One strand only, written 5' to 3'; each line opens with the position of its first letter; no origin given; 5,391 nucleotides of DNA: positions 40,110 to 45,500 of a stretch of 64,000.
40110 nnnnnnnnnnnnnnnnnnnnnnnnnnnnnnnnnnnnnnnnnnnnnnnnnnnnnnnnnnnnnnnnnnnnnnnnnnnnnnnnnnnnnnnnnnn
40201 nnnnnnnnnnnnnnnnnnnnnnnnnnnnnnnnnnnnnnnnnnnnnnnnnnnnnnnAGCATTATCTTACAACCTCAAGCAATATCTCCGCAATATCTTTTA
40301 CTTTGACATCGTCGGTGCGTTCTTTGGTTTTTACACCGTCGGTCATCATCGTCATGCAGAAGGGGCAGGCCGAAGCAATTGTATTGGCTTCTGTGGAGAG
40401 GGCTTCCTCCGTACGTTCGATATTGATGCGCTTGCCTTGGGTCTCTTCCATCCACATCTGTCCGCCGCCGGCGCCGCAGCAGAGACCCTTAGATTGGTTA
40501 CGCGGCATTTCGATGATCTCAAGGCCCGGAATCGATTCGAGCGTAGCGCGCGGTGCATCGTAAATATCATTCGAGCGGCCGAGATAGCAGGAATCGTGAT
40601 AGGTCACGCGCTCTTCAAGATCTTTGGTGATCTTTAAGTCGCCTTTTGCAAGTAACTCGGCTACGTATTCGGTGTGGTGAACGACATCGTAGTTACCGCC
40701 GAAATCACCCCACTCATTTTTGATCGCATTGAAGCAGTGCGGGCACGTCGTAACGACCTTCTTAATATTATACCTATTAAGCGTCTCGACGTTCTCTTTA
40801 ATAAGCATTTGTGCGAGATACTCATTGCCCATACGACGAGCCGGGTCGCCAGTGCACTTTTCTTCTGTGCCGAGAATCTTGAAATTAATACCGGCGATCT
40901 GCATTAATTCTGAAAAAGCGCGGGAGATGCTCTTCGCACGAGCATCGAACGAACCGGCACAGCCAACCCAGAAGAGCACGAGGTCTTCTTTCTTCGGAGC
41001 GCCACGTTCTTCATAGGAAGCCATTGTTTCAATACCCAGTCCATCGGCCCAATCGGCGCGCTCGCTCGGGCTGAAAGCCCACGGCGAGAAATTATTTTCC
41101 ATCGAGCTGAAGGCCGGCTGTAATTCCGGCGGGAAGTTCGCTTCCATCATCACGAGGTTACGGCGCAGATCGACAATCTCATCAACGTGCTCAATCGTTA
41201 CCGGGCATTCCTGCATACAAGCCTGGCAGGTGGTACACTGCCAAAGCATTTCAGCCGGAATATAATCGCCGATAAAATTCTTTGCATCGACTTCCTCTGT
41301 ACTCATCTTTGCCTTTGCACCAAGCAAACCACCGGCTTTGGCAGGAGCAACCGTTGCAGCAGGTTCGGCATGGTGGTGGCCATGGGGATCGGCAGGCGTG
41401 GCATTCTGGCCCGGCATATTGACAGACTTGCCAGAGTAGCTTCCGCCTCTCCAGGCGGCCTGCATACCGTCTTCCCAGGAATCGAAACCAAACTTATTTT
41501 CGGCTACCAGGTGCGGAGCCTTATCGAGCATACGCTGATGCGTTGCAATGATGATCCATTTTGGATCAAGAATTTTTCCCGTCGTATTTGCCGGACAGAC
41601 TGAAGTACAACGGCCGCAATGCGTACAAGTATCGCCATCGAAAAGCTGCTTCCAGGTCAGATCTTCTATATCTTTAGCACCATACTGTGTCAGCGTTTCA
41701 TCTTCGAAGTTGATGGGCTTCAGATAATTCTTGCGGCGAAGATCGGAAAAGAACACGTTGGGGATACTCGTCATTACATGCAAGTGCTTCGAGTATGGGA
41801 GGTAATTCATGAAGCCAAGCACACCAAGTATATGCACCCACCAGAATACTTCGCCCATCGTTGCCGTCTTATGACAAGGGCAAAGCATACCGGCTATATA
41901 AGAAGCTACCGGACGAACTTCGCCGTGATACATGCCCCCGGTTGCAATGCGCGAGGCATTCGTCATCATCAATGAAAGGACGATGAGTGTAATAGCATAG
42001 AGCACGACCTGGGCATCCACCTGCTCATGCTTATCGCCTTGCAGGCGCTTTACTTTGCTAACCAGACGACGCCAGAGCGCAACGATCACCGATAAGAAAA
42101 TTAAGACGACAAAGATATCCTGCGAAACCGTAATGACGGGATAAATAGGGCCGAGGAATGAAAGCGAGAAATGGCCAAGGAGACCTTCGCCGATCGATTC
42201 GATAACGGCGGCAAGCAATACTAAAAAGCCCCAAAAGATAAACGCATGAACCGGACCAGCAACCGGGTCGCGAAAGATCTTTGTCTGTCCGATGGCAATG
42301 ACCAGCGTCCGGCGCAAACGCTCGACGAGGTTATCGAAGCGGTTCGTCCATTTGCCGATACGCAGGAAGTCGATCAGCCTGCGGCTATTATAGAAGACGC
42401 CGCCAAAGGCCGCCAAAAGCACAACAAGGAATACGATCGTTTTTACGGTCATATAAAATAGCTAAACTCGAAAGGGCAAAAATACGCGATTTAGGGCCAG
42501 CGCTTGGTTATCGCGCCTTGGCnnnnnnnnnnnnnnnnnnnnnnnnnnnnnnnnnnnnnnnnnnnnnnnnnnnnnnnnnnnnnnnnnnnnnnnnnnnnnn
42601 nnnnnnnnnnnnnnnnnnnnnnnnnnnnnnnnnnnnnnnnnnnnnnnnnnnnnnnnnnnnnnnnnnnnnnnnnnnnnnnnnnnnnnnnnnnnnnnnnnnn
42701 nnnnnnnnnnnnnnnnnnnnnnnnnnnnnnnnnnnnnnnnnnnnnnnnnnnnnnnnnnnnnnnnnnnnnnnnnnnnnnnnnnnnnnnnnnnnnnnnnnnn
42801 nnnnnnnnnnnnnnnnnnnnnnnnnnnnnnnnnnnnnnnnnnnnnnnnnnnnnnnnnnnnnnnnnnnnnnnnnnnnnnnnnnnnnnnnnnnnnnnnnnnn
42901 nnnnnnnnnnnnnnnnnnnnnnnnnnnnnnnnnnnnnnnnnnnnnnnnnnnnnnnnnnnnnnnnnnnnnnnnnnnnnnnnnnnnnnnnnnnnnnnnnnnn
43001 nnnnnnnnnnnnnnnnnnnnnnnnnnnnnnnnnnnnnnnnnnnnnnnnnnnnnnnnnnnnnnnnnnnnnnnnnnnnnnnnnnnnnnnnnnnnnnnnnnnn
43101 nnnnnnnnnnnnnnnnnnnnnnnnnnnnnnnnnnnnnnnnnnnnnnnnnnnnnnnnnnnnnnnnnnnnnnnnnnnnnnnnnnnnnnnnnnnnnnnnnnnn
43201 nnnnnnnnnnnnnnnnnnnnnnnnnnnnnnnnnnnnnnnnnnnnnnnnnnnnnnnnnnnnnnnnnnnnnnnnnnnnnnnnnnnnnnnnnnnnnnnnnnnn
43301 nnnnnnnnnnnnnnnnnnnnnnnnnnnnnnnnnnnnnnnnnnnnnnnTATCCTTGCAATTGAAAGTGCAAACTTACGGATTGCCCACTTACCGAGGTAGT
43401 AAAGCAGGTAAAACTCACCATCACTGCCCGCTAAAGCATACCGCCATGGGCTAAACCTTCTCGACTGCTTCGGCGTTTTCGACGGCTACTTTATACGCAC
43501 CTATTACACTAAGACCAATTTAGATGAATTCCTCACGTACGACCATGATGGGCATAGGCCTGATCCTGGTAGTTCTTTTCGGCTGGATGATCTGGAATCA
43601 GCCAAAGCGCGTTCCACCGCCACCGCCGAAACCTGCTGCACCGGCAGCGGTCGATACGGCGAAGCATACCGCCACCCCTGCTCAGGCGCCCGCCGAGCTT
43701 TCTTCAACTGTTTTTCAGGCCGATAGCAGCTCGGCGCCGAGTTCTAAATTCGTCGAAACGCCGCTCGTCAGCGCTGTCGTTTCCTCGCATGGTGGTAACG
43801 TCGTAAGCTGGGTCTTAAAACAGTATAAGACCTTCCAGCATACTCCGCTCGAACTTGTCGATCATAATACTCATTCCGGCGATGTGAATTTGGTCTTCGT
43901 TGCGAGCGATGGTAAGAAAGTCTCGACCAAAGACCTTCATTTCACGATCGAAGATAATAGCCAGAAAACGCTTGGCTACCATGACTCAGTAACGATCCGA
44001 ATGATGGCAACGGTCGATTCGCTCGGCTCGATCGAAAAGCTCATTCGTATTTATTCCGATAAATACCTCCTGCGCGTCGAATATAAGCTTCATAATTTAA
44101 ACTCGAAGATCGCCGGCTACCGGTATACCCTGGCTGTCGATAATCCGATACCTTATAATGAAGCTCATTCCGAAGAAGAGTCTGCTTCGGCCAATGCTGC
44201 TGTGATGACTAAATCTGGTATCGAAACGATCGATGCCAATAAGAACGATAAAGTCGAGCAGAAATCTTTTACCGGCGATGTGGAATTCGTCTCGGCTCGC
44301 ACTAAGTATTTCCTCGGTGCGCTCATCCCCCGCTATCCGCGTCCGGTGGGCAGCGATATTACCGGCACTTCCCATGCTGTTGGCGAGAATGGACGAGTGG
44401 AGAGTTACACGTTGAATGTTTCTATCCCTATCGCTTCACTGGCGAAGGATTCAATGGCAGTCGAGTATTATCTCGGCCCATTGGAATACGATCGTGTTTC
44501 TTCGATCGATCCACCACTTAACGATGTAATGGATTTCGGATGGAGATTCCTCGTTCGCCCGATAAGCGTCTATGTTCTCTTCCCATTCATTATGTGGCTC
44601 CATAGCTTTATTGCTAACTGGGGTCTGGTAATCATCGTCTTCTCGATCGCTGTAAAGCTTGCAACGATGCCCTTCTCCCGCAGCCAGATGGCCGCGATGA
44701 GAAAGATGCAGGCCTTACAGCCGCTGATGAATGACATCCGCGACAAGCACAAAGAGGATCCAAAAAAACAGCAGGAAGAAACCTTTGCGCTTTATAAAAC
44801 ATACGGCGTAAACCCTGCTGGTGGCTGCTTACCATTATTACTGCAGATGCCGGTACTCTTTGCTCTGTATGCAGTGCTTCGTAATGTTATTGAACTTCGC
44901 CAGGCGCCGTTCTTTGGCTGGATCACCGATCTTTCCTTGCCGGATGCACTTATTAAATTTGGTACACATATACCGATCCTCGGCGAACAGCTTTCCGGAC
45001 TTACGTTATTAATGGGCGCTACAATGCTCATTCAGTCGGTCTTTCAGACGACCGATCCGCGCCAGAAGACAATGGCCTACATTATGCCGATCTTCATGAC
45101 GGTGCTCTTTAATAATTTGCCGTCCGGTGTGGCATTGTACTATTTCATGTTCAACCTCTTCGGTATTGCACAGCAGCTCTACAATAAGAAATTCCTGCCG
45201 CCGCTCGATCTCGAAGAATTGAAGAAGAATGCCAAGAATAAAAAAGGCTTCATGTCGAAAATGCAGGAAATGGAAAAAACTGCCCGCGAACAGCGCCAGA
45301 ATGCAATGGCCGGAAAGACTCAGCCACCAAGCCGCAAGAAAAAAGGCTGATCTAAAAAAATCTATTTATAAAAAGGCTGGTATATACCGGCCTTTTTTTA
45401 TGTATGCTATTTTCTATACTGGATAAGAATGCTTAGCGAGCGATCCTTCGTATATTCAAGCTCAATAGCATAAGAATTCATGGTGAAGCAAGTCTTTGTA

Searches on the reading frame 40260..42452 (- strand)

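Call 77: search_protein_families(library=pfam, proteins=[window:40260-42452:-], max_evalue=0.0001)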
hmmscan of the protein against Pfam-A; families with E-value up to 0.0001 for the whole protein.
window:40260-42452:- (730 aa): 9 families
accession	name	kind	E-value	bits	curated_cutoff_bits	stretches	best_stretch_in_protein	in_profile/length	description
PF02754.22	CCG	-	5.2e-36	123.1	20.6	2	616-703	1-84/85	Cysteine-rich domain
PF13183.11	Fer4_8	-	4.1e-10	40.5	27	1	387-420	46-68/68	4Fe-4S dicluster domain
PF13237.11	Fer4_10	-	1.3e-09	38.2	25.5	1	271-293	4-22/53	4Fe-4S dicluster domain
PF13187.11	Fer4_9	-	2.7e-09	37.4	27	0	394-419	34-50/52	4Fe-4S dicluster domain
PF12838.12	Fer4_7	-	8e-08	33.1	27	0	271-289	33-51/52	4Fe-4S dicluster domain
PF13484.11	Fer4_16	-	1.1e-07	32.9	30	0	276-290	2-16/66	4Fe-4S double cluster binding domain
PF13534.11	Fer4_17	-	1.1e-06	29.5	22.2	0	260-289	32-59/61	4Fe-4S dicluster domain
PF12797.12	Fer4_2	-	1.2e-05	25.4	24.5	1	267-288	1-22/22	4Fe-4S binding domain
PF12837.12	Fer4_6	-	6.9e-05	23.1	25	1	271-289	4-22/24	4Fe-4S binding domain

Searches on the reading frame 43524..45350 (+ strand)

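Call 77: search_protein_families(library=pfam, proteins=[window:43524-45350:+], max_evalue=0.0001)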
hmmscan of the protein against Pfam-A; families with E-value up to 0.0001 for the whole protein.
window:43524-45350:+ (608 aa): 2 families
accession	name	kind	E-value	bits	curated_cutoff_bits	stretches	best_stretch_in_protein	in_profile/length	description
PF02096.25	60KD_IMP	-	1.6e-55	188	35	1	366-555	1-162/163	60Kd inner membrane protein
PF14849.12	YidC_periplas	-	9.6e-28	98.3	24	1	77-347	4-280/283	YidC periplasmic domain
